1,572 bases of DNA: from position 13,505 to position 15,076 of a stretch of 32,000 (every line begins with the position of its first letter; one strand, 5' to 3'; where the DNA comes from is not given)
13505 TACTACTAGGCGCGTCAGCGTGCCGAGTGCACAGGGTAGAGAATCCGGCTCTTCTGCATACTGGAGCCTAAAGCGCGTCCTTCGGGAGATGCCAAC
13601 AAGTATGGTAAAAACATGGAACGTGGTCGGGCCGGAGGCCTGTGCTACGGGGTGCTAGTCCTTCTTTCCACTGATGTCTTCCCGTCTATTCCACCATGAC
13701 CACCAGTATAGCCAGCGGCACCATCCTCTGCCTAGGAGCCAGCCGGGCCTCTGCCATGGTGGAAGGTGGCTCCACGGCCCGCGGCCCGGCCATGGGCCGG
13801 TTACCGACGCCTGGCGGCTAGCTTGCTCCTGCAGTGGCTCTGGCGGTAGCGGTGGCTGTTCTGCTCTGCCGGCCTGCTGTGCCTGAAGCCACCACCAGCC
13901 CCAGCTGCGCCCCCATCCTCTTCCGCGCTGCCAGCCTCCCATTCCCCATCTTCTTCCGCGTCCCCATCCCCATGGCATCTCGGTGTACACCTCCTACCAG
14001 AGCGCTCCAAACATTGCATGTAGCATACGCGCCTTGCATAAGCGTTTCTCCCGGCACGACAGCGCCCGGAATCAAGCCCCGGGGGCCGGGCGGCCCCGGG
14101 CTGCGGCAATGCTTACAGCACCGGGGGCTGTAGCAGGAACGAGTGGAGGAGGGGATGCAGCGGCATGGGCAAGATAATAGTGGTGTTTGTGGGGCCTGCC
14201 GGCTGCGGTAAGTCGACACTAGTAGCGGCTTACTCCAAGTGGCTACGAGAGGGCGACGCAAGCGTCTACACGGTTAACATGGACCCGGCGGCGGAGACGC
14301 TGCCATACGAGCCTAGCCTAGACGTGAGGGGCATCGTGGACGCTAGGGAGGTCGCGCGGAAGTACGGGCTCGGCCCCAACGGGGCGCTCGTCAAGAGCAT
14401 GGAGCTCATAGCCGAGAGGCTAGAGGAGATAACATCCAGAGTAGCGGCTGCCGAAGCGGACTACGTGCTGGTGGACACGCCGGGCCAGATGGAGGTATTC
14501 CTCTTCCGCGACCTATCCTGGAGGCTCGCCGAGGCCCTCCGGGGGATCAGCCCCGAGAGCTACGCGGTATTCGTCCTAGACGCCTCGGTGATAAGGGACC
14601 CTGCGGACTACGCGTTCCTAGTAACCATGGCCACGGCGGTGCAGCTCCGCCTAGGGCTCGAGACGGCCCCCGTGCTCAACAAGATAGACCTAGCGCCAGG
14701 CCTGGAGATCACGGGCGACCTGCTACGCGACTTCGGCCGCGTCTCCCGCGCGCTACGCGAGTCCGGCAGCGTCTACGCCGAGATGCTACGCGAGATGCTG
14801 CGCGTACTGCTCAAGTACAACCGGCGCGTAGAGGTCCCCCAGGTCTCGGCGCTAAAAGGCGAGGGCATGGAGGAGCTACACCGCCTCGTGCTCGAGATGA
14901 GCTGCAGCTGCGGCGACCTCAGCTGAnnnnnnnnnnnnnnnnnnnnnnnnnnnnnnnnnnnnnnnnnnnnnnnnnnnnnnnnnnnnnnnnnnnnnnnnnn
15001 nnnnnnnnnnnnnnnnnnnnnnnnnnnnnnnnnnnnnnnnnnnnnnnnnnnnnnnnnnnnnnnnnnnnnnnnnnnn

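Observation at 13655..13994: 107-aa ORF that is 48% Trp+Gly+Arg (19 Trp) with a perfect SD: an unassigned WG/RG-repeat protein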

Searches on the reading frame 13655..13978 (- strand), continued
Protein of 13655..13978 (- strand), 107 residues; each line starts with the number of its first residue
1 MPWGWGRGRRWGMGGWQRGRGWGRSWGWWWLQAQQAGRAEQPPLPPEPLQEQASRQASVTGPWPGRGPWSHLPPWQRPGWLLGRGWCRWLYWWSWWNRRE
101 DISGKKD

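Call 61: find_encoding_contigs(protein=P0186, flank=4000, max_places=3)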
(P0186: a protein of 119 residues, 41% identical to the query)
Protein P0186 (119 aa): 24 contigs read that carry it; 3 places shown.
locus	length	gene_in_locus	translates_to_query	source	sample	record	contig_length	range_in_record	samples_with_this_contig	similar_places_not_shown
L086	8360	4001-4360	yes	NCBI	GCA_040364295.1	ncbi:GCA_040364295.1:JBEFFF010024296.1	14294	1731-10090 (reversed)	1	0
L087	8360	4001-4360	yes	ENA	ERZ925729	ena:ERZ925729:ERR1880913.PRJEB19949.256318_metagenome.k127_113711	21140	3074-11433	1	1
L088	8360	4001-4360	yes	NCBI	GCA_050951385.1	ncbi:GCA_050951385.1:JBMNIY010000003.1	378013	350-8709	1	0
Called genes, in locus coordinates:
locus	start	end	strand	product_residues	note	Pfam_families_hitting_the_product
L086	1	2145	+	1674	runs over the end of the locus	PF20578:aBig_2, PF12733:Cadherin-like, PF14478:DUF4430, PF00395:SLH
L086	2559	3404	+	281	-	PF00753:Lactamase_B, PF12706:Lactamase_B_2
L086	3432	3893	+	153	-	PF01475:FUR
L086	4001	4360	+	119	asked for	PF17253:DUF5320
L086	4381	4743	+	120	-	PF02579:Nitro_FeMo-Co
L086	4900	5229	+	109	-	PF02579:Nitro_FeMo-Co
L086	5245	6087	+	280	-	PF01656:CbiA, PF10609:ParA, PF13614:AAA_31 (weak), PF00037:Fer4 (weak), PF12837:Fer4_6, PF13237:Fer4_10 (weak), PF14697:Fer4_21, PF13187:Fer4_9, +6 more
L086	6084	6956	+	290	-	PF01656:CbiA, PF00037:Fer4 (weak), PF13237:Fer4_10 (weak), PF14697:Fer4_21, PF12838:Fer4_7 (weak), PF13187:Fer4_9 (weak), PF00037:Fer4 (weak), PF10609:ParA, +4 more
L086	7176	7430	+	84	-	PF04023:FeoA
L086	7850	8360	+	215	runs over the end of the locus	-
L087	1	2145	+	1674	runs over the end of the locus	PF20578:aBig_2, PF12733:Cadherin-like, PF14478:DUF4430, PF00395:SLH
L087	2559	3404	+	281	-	PF00753:Lactamase_B, PF23023:Anti-Pycsar_Apyc1 (weak), PF12706:Lactamase_B_2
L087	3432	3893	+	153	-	PF01475:FUR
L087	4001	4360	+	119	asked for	PF17253:DUF5320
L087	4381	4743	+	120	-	PF02579:Nitro_FeMo-Co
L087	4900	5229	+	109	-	PF02579:Nitro_FeMo-Co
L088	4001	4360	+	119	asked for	PF17253:DUF5320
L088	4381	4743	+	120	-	PF02579:Nitro_FeMo-Co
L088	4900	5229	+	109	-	PF02579:Nitro_FeMo-Co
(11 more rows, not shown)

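Call 62: find_encoding_contigs(protein=P0156, flank=4000, max_places=2)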
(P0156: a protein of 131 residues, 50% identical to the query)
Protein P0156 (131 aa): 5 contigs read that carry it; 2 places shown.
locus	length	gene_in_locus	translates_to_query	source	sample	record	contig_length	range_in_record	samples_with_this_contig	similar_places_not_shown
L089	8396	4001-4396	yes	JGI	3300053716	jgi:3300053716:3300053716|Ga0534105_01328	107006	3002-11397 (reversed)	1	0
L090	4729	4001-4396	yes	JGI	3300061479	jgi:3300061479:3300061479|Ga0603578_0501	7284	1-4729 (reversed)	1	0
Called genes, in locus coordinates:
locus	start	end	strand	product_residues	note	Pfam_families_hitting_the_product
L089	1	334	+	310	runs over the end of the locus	PF04055:Radical_SAM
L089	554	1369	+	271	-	PF10609:ParA, PF13614:AAA_31 (weak), PF01656:CbiA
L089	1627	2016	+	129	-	PF02579:Nitro_FeMo-Co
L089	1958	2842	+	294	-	PF10609:ParA (faint), PF01656:CbiA, PF13614:AAA_31 (faint), PF00037:Fer4 (weak), PF12797:Fer4_2 (faint), PF12838:Fer4_7 (weak), PF13187:Fer4_9 (weak), PF00037:Fer4 (weak), +1 more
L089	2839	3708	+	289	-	PF01656:CbiA, PF03193:RsgA_GTPase (faint), PF10609:ParA (faint), PF20720:nSTAND3 (faint), PF13237:Fer4_10 (weak), PF14697:Fer4_21, PF00037:Fer4, PF12838:Fer4_7 (weak), +4 more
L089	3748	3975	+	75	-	PF17253:DUF5320 (weak)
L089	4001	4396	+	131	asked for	PF17253:DUF5320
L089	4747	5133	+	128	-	PF02579:Nitro_FeMo-Co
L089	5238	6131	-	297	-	PF01937:ARMT1-like_dom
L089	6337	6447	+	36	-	-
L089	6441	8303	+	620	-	PF04851:ResIII, PF17757:UvrB_inter, PF27431:UvrB_3rd, PF00271:Helicase_C, PF12344:UvrB, PF02151:UVR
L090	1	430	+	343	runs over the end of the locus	PF04055:Radical_SAM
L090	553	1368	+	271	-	PF10609:ParA, PF13614:AAA_31 (weak), PF01656:CbiA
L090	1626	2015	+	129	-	PF02579:Nitro_FeMo-Co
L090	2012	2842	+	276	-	PF01656:CbiA, PF10609:ParA (faint), PF13614:AAA_31 (faint), PF00037:Fer4 (weak), PF12797:Fer4_2 (faint), PF12838:Fer4_7 (weak), PF13187:Fer4_9 (weak), PF00037:Fer4 (weak), +1 more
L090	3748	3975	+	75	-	PF17253:DUF5320 (weak)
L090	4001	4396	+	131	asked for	PF17253:DUF5320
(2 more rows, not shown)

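Call 63: find_encoding_contigs(protein=P0158, flank=4000, max_places=2)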
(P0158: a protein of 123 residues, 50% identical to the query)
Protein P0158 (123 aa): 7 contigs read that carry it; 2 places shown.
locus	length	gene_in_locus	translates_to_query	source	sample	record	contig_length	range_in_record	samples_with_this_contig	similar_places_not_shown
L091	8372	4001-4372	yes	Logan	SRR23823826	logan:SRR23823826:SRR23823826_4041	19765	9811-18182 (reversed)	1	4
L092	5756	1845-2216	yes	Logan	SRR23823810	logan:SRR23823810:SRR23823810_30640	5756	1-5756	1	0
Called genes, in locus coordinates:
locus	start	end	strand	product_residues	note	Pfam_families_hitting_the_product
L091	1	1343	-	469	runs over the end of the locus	PF04055:Radical_SAM, PF06968:BATS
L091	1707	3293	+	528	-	PF01645:Glu_synthase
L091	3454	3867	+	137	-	PF06146:PsiE (faint)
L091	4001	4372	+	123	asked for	PF17253:DUF5320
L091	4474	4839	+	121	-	PF02579:Nitro_FeMo-Co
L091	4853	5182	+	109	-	PF02579:Nitro_FeMo-Co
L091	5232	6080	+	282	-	PF01656:CbiA, PF10609:ParA, PF00037:Fer4 (weak), PF12837:Fer4_6 (weak), PF13237:Fer4_10 (weak), PF14697:Fer4_21 (weak), PF12838:Fer4_7 (weak), PF13187:Fer4_9, +6 more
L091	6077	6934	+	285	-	PF00142:Fer4_NifH (faint), PF01656:CbiA, PF03193:RsgA_GTPase (faint), PF12838:Fer4_7 (faint), PF00037:Fer4, PF14697:Fer4_21, PF00037:Fer4 (weak), PF10609:ParA (weak), +6 more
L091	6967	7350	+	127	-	PF02629:CoA_binding, PF13380:CoA_binding_2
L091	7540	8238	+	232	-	PF04239:DUF421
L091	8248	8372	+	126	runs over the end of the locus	PF14276:DUF4363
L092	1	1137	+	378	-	?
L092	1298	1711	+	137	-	PF06146:PsiE (faint)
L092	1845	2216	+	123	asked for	PF17253:DUF5320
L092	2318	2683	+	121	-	PF02579:Nitro_FeMo-Co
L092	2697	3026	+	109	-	PF02579:Nitro_FeMo-Co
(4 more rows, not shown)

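Call 74: predict_structure(alignment_id=A4)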
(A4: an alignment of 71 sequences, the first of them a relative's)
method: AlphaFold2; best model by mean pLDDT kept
length: 97 residues; sequences in the alignment: 71
mean_pLDDT: 68.6   pTM: 0.37
mean pLDDT of the five models: 68.6, 68.5, 68.1, 67.3, 62.5
residues with pLDDT >= 90: 28; 70-90: 14; 50-70: 37; < 50: 18
segments of 3 or more residues with pLDDT < 50: 1-11, 47-53
pLDDT, mean of each block of 10 residues (from residue 1): 38 56 66 55 50 62 87 94 95 90
secondary structure, 60 per line:
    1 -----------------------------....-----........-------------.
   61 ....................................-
elements in order: H30-33 H39-46 H60-96

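Call 77: search_protein_families(library=padloc, proteins=[window:13655-13978:-, P0013, P0024, P0030, L079:6198-6413:+], max_evalue=0.01)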
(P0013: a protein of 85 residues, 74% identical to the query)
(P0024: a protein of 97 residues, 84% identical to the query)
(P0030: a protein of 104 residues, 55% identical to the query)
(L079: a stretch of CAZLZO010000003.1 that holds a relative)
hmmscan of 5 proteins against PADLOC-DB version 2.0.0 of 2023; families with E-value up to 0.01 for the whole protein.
window:13655-13978:- (107 aa): 0 families

P0013 (85 aa): 0 families

P0024 (97 aa): 0 families

P0030 (104 aa): 0 families

L079:6198-6413:+ (71 aa): 0 families

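Call 78: search_protein_families(library=phrogs, proteins=[window:13655-13978:-, P0013, P0024, P0030, L079:6198-6413:+], max_evalue=0.01)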
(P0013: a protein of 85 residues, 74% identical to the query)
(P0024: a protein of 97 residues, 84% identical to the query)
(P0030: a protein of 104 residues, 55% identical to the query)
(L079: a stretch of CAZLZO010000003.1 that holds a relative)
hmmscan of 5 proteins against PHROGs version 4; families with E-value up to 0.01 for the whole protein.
window:13655-13978:- (107 aa): 0 families

P0013 (85 aa): 0 families

P0024 (97 aa): 0 families

P0030 (104 aa): 1 family
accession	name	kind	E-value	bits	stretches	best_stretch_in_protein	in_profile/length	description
phrog_2546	-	unknown function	0.0032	18.7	1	70-99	2-31/180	-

L079:6198-6413:+ (71 aa): 0 families

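Call 87: find_encoding_contigs(protein=P0047, flank=5000, max_places=3)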
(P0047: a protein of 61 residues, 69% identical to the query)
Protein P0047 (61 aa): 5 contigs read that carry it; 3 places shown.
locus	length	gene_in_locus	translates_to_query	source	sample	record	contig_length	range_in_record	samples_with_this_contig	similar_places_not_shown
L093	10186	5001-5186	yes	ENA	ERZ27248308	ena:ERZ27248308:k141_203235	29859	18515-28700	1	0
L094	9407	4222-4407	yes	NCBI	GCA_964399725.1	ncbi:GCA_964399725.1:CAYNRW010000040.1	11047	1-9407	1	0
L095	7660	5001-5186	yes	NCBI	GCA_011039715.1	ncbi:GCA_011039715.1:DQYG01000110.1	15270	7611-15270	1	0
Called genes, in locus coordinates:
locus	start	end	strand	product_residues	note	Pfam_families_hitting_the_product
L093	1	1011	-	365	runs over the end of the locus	PF04055:Radical_SAM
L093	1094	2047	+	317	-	PF04055:Radical_SAM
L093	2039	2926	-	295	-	PF00142:Fer4_NifH (faint), PF01656:CbiA, PF10609:ParA, PF13614:AAA_31 (faint), PF12838:Fer4_7 (weak), PF13187:Fer4_9 (faint), PF00037:Fer4 (weak), PF14697:Fer4_21, +3 more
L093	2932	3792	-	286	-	PF00142:Fer4_NifH (faint), PF01656:CbiA, PF10609:ParA, PF00037:Fer4 (weak), PF12837:Fer4_6 (weak), PF14697:Fer4_21, PF12838:Fer4_7 (weak), PF13187:Fer4_9 (weak), +1 more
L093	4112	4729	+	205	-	PF02579:Nitro_FeMo-Co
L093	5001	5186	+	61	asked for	-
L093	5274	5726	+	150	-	PF02579:Nitro_FeMo-Co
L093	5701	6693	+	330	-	-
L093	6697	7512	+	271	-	PF23023:Anti-Pycsar_Apyc1, PF00753:Lactamase_B, PF12706:Lactamase_B_2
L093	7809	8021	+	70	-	PF04023:FeoA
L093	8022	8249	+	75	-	PF04023:FeoA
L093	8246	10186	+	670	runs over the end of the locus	PF00009:GTP_EFTU (faint), PF01926:MMR_HSR1, PF02421:FeoB_N, PF03193:RsgA_GTPase (faint), PF17910:FeoB_Cyto, PF07670:Gate, PF07664:FeoB_C, PF07670:Gate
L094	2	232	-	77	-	?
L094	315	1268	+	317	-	PF04055:Radical_SAM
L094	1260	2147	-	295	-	PF00142:Fer4_NifH (faint), PF01656:CbiA, PF10609:ParA, PF13614:AAA_31 (faint), PF12838:Fer4_7 (faint), PF13237:Fer4_10 (faint), PF00037:Fer4 (weak), PF14697:Fer4_21, +2 more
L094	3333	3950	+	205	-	PF02579:Nitro_FeMo-Co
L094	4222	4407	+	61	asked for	-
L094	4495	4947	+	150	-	PF02579:Nitro_FeMo-Co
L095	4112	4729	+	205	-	PF02579:Nitro_FeMo-Co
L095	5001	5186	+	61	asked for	-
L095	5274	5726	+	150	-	PF02579:Nitro_FeMo-Co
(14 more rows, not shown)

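Call 95: search_solved_structures(query=L093:4112-4729:+, max_evalue=0.001, show_alignments=1)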
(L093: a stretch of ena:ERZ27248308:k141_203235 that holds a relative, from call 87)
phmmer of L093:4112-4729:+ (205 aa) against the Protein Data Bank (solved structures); distinct sequences matched with E-value up to 0.001: 6.
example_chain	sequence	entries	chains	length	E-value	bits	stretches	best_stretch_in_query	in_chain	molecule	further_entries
1rdu_A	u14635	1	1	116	5e-19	72.3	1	2-114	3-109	conserved hypothetical protein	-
1eo1_A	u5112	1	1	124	6.9e-16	62.1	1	1-112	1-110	HYPOTHETICAL PROTEIN MTH1175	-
2wfb_A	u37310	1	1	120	8.9e-12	48.6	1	3-114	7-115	PUTATIVE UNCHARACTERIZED PROTEIN ORP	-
1t3v_A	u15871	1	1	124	4.4e-10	43.1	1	2-113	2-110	conserved hypothetical protein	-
1o13_A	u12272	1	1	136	6e-10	42.6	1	2-112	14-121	probable NifB protein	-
2yx6_A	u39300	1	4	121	5.9e-07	32.9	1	1-96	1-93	Hypothetical protein PH0822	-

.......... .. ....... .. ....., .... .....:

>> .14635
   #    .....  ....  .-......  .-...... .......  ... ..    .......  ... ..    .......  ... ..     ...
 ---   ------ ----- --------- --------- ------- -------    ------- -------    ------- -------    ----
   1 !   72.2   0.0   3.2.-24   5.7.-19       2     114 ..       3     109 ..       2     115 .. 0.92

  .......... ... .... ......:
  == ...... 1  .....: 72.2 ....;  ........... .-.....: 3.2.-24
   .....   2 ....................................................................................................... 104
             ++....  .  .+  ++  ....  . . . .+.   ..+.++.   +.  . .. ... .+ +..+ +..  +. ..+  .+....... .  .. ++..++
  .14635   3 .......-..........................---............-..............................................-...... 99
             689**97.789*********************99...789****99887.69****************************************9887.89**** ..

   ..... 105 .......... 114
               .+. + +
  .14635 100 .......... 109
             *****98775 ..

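Call 97: find_related_loci(query=window:13655-13978:-, collection=metagenome_contigs, flank=10000)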
Query window:13655-13978:- (107 aa) in metagenome_contigs; peptide patterns used: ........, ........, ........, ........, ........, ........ (x = any residue, [..] = any of these).
600 stretches matched a pattern, but none encodes a relative of the query by tblastn (E <= 1e-3).

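Call 99: find_related_loci(query=A5, collection=metagenome_contigs, flank=10000)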
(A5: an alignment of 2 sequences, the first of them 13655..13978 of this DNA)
Query A5 (107 aa) in metagenome_contigs; peptide patterns used: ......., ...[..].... (x = any residue, [..] = any of these).
430 stretches matched a pattern, but none encodes a relative of the query by tblastn (E <= 1e-3).

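Call 100: find_related_loci(query=A1, collection=viral_contigs, flank=4000)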
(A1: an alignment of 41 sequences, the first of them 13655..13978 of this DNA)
Query A1 (107 aa) in viral_contigs; peptide patterns used: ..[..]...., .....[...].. (x = any residue, [..] = any of these).
92 stretches matched a pattern, but none encodes a relative of the query by tblastn (E <= 1e-3).

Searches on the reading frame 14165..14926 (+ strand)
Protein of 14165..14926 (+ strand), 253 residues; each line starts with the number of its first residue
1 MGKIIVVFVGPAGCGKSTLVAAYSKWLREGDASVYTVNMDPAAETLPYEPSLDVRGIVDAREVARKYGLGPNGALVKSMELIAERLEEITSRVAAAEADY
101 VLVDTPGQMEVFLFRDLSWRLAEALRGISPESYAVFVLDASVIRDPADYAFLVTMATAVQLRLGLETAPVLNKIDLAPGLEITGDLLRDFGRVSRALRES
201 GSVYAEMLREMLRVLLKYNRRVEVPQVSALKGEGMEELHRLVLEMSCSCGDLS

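Call 19: search_protein_families(library=pfam, proteins=[window:14165-14926:+], max_evalue=0.01)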
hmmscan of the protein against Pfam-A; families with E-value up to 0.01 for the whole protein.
window:14165-14926:+ (253 aa): 12 families
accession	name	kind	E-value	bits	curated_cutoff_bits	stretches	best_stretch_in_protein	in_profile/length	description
PF03029.23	ATP_bind_1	-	2.4e-54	185.1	27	1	8-245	1-237/240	Conserved hypothetical ATP binding protein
PF00009.33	GTP_EFTU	-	3.1e-06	27.4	26.5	1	5-244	5-184/188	Elongation factor Tu GTP binding domain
PF13401.12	AAA_22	-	1.4e-05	25.8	27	1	5-42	7-44/130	AAA domain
PF00448.28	SRP54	-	0.00011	22.4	22.7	0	5-40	3-38/196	SRP54-type protein, GTPase domain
PF13191.12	AAA_16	-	0.00013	23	32.6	1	6-160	27-160/167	AAA ATPase domain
PF13671.12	AAA_33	-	0.00018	22.3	27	1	6-129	2-96/143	AAA domain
PF01926.29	MMR_HSR1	-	0.00044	20.8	21.9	0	89-141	37-85/113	50S ribosome-binding GTPase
PF13521.12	AAA_28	-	0.00073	20.2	27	1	6-127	2-103/164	AAA domain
PF03193.22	RsgA_GTPase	-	0.0016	18.8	30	0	5-23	108-126/174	RsgA GTPase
PF07728.20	AAA_5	-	0.0034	17.8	22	1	6-40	2-34/139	AAA domain (dynein-related subfamily)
PF02492.25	cobW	-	0.0062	16.6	20.7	0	84-185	72-164/180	CobW/HypB/UreG, nucleotide-binding domain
PF03308.22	MeaB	-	0.0092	15.5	23.1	0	7-43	37-73/273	Methylmalonyl Co-A mutase-associated GTPase MeaB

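Call 35: find_encoding_contigs(protein=window:14165-14926:+, flank=3000, max_places=3)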
Protein window:14165-14926:+ (253 aa): no gene with exactly this product is on record in the collection.
